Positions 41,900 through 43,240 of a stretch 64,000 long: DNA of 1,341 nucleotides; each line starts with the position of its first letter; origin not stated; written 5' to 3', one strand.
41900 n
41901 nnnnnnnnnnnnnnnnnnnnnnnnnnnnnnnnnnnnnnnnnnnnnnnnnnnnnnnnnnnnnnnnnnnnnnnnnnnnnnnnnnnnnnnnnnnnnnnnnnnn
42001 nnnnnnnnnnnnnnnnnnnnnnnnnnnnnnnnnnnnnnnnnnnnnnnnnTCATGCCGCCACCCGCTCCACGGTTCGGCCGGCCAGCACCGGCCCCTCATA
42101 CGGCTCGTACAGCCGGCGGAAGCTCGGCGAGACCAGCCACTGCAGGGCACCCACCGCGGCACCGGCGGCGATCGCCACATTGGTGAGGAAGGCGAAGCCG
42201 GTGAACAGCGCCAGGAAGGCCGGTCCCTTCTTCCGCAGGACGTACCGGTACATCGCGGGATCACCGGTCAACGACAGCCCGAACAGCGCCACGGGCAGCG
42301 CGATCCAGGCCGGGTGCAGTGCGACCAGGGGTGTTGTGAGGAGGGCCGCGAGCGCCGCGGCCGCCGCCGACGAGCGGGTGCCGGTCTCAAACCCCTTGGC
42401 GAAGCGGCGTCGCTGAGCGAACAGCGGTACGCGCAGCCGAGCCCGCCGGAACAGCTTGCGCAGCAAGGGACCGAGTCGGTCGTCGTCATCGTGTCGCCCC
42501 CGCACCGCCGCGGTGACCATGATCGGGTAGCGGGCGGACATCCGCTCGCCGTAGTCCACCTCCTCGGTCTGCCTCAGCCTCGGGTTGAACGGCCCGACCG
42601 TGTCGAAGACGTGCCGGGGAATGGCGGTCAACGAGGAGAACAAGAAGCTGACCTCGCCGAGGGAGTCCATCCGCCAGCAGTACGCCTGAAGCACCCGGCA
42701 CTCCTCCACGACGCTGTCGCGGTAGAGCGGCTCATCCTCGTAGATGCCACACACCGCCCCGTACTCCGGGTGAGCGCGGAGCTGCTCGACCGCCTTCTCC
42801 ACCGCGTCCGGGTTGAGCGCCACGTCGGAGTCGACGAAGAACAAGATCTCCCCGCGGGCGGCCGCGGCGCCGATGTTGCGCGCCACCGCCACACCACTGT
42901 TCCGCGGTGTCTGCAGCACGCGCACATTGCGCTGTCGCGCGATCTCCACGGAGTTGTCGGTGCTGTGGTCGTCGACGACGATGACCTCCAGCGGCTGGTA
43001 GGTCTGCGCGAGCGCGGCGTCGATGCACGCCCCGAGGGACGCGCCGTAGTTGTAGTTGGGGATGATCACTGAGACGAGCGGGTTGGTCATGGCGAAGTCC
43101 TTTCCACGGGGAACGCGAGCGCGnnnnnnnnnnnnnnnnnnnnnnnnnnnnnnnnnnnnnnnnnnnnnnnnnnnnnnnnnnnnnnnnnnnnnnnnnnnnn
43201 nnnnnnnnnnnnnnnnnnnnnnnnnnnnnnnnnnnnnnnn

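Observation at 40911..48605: Envelope operon pairing a decaprenyl-phosphate phosphoribosyltransferase-like enzyme with an SDR and a PLP aminotransferase: possible polyprenyl-linked amino-pentose route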

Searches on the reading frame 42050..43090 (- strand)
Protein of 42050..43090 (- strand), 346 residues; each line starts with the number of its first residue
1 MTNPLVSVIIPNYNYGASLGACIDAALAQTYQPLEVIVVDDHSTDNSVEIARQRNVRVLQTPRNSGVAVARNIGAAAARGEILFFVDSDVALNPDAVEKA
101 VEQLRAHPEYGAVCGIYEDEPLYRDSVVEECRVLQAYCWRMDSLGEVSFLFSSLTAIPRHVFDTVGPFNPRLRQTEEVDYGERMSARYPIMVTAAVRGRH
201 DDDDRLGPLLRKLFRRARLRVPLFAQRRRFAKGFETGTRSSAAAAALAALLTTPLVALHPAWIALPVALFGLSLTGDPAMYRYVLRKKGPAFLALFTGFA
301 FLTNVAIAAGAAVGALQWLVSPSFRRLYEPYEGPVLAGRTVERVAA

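Call 3: search_protein_families(library=pfam, proteins=[window:42050-43090:-])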
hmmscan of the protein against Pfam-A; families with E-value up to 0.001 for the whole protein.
window:42050-43090:- (346 aa): 5 families
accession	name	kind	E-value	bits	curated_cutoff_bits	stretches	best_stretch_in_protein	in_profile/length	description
PF00535.33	Glycos_transf_2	-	1.7e-35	122.9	23.3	1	7-119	1-118/168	Glycosyl transferase family 2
PF13641.12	Glyco_tranf_2_3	-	7.2e-18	65.9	27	1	6-186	3-196/230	Glycosyltransferase like family 2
PF10111.15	Glyco_tranf_2_2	-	2.4e-09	37.5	27.3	1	24-192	17-207/276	Glycosyltransferase like family 2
PF13632.12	Glyco_trans_2_3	-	1.9e-06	28.3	27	1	84-290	3-183/198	Glycosyl transferase family group 2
PF13506.12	Glyco_transf_21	-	0.00065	19.7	21.7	0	74-168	25-120/174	Glycosyl transferase family 21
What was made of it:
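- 42050..43090 (-): GT2b: second family-2 glycosyltransferase, 346 aa, with the same architecture as GT2a. It overlaps the EEP gene by 4 nt. Pfam Glycos_transf_2 at 1.7e-35 (call 3).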

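Call 4: search_protein_families(library=ncbifam, proteins=[window:42050-43090:-])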
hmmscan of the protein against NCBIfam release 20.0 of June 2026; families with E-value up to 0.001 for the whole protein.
window:42050-43090:- (346 aa): 25 families
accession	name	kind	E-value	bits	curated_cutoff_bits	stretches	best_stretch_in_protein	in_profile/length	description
NF041875.1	EPS_EpsD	equivalog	2.2e-24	86.5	370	1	6-185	1-190/325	exopolysaccharide biosynthesis glycosyltransferase EpsD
TIGR03965.1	mycofact_glyco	equivalog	1.7e-23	83.3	280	1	4-252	74-333/467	mycofactocin biosynthesis glycosyltransferase MftF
NF007482.0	PRK10073.1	equivalog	1.8e-21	76.5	423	1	3-101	5-107/334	glycosyltransferase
TIGR04283.1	glyco_like_mftF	equivalog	2.1e-20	73.3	182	1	6-193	1-178/221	TIGR04283 family arsenosugar biosynthesis glycosyltransferase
TIGR03937.1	PgaC_IcaA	equivalog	4e-20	72.2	422.3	1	3-115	44-161/407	poly-beta-1,6-N-acetyl-D-glucosamine synthase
NF047683.1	TeichurnBiosyTuaG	equivalog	1.3e-18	67.6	400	1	2-107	4-114/252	teichuronic acid biosynthesis protein TuaG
NF038299.1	EPS_HpsN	equivalog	4.5e-15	55.4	425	1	4-117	1-119/317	hormogonium polysaccharide biosynthesis glycosyltransferase HpsN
NF041394.1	GtaseAglG_Halo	equivalog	3.2e-12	46.3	440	1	6-115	3-117/304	glucosyl-dolichyl phosphate glucuronosyltransferase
NF053739.1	GlytfEpsEBac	equivalog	8e-12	44.7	450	1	4-114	1-117/265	glycosyltransferase EpsE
TIGR03111.1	glyc2_xrt_Gpos1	hypoth_equivalog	3.2e-11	42.7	363.95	1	3-116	48-168/439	TIGR03111 family XrtG-associated glycosyltransferase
TIGR04242.1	nodulat_NodC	equivalog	3.9e-10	39.3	550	1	3-115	47-166/395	chitooligosaccharide synthase NodC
NF050050.1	ProtGlycPglI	equivalog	4.9e-10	39.3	500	1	4-105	2-109/306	GalNAc(5)-diNAcBac-PP-undecaprenol beta-1,3-glucosyltransferase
NF038302.1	EPS_HpsE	equivalog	8.2e-10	38.1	300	1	6-115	3-122/307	hormogonium polysaccharide biosynthesis glycosyltransferase HpsE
NF010496.0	PRK13915.1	equivalog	1.3e-09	37.5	262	1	6-122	33-159/307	glucosyl-3-phosphoglycerate synthase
TIGR03469.1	HpnB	hypoth_equivalog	1.5e-09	37.3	379.25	1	3-105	43-161/386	hopene-associated glycosyltransferase HpnB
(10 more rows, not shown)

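Call 53: search_solved_structures(query=window:42050-43090:-, max_evalue=0.001)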
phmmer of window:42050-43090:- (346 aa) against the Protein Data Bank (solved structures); distinct sequences matched with E-value up to 0.001: 32.
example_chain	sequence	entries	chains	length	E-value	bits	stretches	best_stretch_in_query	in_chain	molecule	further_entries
2z87_A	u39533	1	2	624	1.3e-20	77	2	4-107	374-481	Chondroitin synthase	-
2z86_A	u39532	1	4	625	1.3e-20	77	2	4-107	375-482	Chondroitin synthase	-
8vh7_A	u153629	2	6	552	6.3e-17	64.9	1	2-115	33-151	Heparosan synthase B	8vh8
8viw_A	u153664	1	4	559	6.4e-17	64.9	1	2-115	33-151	Heparosan synthase B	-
5hea_A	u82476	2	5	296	3.6e-13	52.6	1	4-114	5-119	Putative glycosyltransferase (GalT1)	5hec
3bcv_A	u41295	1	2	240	1.9e-12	50.1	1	4-95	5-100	Putative glycosyltransferase protein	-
9jma_A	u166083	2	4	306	2.2e-12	50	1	5-105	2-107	GalNAc(5)-diNAcBac-PP-undecaprenol beta-1,3-glucosyltransferase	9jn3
6h1j_A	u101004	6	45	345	9.2e-11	44.6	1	6-99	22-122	Probable ss-1,3-N-acetylglucosaminyltransferase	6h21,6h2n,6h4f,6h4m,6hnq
6p61_A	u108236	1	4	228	1.2e-10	44.3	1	4-117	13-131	Glycosyltransferase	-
5tze_C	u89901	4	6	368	1.1e-08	37.8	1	7-104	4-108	Glycosyl transferase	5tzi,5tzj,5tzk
5tz8_A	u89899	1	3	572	2.3e-08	36.8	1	7-104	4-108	Glycosyl transferase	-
1h7l_A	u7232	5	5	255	2.2e-06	30.3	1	4-139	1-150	SPORE COAT POLYSACCHARIDE BIOSYNTHESIS PROTEIN SPSA | PROTEIN (SPORE COAT POLYSACCHARIDE BIOSYNTHESIS PROTEIN SPSA)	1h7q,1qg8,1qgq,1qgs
5mlz_A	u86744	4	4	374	9.7e-06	28.1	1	6-109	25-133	Dolichol monophosphate mannose synthase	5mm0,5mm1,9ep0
9omm_A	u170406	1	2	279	2.5e-05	26.8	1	6-102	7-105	Glycosyltransferase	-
9omh_A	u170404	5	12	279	2.6e-05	26.7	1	6-102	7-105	Glycosyltransferase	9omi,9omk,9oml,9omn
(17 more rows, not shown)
